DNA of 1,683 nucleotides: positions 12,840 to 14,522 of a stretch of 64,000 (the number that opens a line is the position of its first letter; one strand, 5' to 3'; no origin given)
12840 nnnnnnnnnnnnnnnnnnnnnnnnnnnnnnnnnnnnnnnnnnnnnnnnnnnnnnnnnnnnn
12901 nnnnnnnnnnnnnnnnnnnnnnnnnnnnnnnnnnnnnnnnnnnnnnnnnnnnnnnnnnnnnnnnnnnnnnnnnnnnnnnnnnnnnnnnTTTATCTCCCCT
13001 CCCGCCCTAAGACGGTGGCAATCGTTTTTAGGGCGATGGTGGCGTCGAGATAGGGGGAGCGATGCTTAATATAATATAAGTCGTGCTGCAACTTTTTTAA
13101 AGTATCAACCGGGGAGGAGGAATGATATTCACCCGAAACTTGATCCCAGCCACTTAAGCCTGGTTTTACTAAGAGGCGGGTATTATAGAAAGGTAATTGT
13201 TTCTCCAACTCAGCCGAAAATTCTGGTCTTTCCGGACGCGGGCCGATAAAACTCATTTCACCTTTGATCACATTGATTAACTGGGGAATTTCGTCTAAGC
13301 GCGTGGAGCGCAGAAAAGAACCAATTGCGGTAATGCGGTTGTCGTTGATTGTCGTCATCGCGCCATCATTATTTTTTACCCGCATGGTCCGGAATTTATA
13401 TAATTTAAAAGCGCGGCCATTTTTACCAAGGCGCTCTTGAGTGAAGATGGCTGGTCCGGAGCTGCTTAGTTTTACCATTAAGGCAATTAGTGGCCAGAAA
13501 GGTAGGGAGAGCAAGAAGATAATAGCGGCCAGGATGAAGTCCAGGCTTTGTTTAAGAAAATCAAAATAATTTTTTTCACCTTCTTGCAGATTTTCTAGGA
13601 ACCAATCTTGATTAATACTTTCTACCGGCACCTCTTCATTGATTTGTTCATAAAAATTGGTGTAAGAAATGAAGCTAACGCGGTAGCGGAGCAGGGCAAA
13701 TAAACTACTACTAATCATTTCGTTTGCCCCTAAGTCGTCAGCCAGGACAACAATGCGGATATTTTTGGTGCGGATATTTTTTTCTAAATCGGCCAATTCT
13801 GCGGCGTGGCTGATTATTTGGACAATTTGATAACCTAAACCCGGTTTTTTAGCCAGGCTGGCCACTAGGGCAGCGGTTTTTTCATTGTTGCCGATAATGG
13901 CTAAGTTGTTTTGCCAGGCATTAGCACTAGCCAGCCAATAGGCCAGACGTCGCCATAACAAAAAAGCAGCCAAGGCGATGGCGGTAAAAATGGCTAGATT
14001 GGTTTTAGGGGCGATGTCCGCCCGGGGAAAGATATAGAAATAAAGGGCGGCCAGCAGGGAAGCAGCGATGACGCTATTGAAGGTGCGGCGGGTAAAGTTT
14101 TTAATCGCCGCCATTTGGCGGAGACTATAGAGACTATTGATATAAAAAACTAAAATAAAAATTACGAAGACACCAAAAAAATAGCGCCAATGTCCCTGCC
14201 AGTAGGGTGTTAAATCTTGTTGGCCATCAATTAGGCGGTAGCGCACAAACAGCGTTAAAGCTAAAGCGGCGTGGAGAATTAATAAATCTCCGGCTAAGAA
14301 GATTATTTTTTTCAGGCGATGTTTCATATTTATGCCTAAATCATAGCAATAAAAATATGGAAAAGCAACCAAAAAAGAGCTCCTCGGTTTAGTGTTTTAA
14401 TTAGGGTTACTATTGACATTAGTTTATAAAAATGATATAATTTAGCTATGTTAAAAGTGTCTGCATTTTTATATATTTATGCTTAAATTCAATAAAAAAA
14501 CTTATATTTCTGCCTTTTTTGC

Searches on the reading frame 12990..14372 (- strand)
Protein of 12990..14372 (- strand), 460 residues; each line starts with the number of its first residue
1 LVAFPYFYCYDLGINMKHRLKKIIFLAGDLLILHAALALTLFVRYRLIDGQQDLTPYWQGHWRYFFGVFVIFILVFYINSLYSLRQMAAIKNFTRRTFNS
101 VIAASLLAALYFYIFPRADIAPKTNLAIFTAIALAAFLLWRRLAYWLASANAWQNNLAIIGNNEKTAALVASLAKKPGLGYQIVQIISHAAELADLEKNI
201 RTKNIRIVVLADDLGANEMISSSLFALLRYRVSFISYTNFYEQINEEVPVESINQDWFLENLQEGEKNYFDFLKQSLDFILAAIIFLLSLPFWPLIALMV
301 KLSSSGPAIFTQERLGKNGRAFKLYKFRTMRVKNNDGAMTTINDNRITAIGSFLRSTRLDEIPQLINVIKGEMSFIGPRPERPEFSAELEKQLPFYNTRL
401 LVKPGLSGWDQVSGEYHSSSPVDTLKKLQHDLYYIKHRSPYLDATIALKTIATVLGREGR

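Call 6: search_protein_families(library=pfam, proteins=[window:12990-14372:-], max_evalue=0.01)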
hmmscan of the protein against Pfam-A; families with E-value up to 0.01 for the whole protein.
window:12990-14372:- (460 aa): 1 family
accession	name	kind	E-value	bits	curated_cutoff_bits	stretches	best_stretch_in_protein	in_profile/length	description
PF02397.22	Bac_transf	-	1.5e-59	201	27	1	274-455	1-178/179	Bacterial sugar transferase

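Call 7: search_protein_families(library=ncbifam, proteins=[window:12990-14372:-], max_evalue=0.001)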
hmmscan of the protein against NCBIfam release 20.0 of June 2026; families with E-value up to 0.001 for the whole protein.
window:12990-14372:- (460 aa): 10 families
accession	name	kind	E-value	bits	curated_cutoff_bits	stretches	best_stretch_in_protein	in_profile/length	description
TIGR03025.1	EPS_sugtrans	subfamily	2e-105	353.6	295.55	1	29-459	3-443/445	exopolysaccharide biosynthesis polyprenyl glycosylphosphotransferase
TIGR03023.1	WcaJ_sugtrans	equivalog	3.9e-84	283.5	410.75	1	29-456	3-448/453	undecaprenyl-phosphate glucose phosphotransferase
TIGR03013.1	EpsB_2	subfamily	3.8e-83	280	393.35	1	29-459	3-441/443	TIGR03013 family XrtA/PEP-CTERM system glycosyltransferase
TIGR03022.1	WbaP_sugtrans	subfamily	3.9e-63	214.3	403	2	343-459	345-454/456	undecaprenyl-phosphate galactose phosphotransferase WbaP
NF007518.0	PRK10124.1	equivalog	2.8e-48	164.8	684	1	123-451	110-454/464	undecaprenyl-phosphate glucose phosphotransferase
NF052601.1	undeca_RfbP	equivalog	2.3e-41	141.7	330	2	343-455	131-236/244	undecaprenyl-phosphate galactose phosphotransferase family protein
NF050817.1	PolSacchBiosHfsE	equivalog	1.3e-39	136.2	750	1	272-457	270-462/467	polysaccharide biosynthesis protein HfsE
NF041877.1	EPS_EpsZ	equivalog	2.9e-34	118.5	800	1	244-458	235-456/459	exopolysaccharide biosynthesis polyisoprenyl-phosphate hexose-1-phosphate transferase EpsZ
NF011751.0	PRK15204.1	equivalog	2.6e-32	112.1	907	1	269-459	275-474/476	undecaprenyl-phosphate galactose phosphotransferase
NF045514.1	glycotran_HepC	equivalog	4.5e-24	84.9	140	1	262-380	105-211/220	heterocyst development glycosyltransferase HepC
